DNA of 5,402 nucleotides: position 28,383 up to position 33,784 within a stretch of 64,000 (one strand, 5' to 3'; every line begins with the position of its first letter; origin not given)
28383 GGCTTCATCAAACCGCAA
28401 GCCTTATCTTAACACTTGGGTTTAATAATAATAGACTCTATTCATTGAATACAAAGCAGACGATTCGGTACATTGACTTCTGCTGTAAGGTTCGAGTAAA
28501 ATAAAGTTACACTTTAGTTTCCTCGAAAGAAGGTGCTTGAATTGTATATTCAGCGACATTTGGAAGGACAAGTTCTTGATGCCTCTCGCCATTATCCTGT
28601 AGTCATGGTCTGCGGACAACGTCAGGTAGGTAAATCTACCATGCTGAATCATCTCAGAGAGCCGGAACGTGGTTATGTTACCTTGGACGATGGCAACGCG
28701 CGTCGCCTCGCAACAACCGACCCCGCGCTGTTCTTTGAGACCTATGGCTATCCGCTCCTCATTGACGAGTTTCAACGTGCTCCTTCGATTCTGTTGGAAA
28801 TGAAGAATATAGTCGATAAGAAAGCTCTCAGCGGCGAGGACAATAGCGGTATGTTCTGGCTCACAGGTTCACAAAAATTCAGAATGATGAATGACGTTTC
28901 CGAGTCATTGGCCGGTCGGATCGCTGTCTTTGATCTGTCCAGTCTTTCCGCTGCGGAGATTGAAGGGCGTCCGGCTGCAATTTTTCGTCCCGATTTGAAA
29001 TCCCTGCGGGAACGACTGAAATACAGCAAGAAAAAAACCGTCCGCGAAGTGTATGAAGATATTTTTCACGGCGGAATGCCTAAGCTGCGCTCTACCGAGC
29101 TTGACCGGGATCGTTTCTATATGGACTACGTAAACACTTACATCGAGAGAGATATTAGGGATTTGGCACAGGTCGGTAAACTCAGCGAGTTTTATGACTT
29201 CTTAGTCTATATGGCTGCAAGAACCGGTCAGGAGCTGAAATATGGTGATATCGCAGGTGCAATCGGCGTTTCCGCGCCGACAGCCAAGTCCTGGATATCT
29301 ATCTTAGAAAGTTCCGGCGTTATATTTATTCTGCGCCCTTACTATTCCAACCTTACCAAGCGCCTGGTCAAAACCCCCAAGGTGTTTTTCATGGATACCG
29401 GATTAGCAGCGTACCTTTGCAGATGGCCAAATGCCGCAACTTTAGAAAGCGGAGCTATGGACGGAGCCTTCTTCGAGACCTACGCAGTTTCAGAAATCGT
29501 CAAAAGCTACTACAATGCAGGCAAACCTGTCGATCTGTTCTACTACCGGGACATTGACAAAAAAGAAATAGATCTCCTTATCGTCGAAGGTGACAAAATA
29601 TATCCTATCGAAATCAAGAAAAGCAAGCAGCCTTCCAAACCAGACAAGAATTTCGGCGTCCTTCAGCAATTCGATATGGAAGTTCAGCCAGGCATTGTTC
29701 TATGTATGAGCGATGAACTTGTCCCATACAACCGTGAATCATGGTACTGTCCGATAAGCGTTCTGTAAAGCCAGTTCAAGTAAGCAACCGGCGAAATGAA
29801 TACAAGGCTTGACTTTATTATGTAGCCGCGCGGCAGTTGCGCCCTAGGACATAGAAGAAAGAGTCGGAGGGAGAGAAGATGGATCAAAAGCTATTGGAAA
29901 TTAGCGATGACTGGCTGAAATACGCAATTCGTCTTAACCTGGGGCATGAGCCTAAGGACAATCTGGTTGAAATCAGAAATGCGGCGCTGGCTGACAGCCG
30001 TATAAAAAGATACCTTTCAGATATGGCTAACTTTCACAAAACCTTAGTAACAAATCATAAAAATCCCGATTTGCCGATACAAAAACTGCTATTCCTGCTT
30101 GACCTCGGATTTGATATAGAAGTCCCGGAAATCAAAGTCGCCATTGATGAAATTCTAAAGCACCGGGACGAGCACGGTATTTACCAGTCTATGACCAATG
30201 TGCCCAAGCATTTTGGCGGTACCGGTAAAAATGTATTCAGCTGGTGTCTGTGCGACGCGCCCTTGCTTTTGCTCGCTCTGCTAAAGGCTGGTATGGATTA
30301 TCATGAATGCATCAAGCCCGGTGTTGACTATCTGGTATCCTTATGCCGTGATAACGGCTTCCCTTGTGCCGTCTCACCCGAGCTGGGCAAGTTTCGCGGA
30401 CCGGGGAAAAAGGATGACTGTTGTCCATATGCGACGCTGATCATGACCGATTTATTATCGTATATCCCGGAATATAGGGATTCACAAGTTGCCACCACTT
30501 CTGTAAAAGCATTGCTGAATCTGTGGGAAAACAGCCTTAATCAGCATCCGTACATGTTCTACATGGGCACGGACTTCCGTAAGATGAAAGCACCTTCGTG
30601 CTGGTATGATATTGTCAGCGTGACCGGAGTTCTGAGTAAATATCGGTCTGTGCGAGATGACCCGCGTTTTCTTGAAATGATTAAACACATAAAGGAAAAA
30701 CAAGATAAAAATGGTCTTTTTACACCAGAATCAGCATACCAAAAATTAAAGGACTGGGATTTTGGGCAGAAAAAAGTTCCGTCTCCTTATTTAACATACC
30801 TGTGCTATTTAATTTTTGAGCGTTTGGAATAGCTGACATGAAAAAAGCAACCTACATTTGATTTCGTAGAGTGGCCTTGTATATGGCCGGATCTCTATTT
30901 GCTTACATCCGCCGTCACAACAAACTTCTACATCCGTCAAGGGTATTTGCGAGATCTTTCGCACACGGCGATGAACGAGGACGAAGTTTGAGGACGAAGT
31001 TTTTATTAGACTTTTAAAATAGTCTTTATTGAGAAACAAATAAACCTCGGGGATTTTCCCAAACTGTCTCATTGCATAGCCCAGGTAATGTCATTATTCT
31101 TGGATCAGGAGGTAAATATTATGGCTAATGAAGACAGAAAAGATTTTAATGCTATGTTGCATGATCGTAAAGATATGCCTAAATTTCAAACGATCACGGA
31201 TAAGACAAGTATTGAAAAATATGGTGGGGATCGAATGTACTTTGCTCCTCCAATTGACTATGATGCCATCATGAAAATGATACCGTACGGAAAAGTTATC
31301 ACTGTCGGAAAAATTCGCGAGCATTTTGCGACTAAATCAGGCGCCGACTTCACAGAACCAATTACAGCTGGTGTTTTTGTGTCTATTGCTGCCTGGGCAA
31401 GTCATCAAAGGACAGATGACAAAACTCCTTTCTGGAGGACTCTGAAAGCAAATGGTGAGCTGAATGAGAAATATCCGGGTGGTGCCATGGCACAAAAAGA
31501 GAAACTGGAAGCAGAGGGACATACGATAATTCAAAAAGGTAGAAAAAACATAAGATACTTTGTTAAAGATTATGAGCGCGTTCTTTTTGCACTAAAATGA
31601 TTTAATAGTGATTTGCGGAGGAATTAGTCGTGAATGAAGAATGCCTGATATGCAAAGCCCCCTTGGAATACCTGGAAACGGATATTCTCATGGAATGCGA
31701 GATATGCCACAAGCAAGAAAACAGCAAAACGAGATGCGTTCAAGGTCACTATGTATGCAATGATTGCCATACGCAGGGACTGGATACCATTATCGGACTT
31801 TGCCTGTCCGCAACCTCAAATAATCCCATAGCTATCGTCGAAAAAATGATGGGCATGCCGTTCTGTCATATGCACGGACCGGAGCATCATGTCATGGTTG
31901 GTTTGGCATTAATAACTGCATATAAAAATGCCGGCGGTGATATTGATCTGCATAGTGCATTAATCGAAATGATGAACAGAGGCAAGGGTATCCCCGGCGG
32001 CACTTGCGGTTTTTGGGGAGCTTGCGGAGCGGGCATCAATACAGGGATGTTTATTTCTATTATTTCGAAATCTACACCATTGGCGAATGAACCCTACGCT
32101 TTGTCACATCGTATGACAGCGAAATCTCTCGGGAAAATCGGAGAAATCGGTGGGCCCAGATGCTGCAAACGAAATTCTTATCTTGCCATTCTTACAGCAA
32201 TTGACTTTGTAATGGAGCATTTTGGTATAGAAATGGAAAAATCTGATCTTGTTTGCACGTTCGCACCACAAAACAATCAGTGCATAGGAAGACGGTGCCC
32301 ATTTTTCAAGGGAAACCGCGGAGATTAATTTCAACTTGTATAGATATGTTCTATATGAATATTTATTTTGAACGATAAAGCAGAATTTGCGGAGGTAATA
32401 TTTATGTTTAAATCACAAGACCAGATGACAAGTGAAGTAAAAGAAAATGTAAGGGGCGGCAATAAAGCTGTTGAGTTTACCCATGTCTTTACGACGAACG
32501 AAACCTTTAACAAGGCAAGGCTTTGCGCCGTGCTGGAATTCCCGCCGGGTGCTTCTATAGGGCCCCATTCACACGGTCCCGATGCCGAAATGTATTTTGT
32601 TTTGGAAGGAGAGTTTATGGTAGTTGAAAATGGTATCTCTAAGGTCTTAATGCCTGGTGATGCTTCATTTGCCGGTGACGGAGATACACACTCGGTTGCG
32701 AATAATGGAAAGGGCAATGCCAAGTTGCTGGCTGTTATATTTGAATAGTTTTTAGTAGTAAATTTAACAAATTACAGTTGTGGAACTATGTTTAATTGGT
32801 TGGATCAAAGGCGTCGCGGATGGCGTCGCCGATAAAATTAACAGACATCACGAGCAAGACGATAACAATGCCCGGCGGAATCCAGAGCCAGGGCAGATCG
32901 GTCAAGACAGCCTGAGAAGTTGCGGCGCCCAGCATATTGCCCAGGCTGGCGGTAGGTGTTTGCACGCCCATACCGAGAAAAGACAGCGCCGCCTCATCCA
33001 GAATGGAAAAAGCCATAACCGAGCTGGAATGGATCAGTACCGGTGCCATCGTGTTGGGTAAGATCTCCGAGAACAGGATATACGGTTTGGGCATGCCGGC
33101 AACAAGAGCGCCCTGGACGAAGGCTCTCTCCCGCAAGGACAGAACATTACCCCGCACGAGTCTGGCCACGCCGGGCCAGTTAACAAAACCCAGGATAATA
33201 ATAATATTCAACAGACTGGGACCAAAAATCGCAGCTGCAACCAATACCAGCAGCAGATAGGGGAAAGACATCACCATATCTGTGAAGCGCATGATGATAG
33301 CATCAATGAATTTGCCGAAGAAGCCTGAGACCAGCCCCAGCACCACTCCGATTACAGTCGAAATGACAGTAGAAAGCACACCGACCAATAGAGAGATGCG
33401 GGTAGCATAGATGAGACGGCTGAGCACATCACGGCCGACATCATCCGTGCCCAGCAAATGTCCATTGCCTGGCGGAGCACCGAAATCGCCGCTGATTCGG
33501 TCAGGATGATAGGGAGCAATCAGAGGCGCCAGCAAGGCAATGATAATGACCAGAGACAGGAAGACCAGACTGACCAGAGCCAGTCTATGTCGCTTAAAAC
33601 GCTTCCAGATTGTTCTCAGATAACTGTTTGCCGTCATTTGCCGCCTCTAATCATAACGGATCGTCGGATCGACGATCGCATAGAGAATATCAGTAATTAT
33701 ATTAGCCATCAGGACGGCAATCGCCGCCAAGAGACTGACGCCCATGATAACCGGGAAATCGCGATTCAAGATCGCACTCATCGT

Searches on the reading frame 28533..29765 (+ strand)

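Call 75: search_protein_families(library=pfam, proteins=[window:28533-29765:+])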
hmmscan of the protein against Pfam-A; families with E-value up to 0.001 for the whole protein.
window:28533-29765:+ (411 aa): 2 families
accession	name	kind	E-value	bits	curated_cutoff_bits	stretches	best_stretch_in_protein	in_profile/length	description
PF13635.12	DUF4143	-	2.8e-44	151.1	28.1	1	205-364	1-160/160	Domain of unknown function (DUF4143)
PF13173.12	AAA_14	-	1.5e-20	73.9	27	1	22-143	3-128/129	AAA domain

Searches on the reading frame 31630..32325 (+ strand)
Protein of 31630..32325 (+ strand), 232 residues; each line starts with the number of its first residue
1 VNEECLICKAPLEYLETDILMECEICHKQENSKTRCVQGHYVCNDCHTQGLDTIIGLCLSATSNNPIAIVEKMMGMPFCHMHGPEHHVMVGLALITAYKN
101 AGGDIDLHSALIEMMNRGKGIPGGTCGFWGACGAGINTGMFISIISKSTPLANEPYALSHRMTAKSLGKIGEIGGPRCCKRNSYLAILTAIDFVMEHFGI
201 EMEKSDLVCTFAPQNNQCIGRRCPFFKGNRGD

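Call 76: search_protein_families(library=pfam, proteins=[window:31630-32325:+])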
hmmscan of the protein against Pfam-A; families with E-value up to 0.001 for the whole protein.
window:31630-32325:+ (232 aa): 1 family
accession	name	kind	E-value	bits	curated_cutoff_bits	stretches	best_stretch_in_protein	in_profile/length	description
PF18978.5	DUF5714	-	2.5e-69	232.7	26.2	1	54-226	1-173/173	Family of unknown function (DUF5714)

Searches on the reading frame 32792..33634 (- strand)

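Call 76: search_protein_families(library=pfam, proteins=[window:32792-33634:-])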
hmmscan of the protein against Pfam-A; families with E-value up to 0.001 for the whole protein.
window:32792-33634:- (280 aa): 2 families
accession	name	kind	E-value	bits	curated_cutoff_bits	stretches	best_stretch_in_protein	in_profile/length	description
PF00528.27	BPD_transp_1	-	1.1e-27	97.5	26.4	1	96-278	1-180/184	Binding-protein-dependent transport system inner membrane component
PF12911.12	OppC_N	-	8.9e-16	58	23.9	1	4-46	1-43/53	N-terminal TM domain of oligopeptide transport permease C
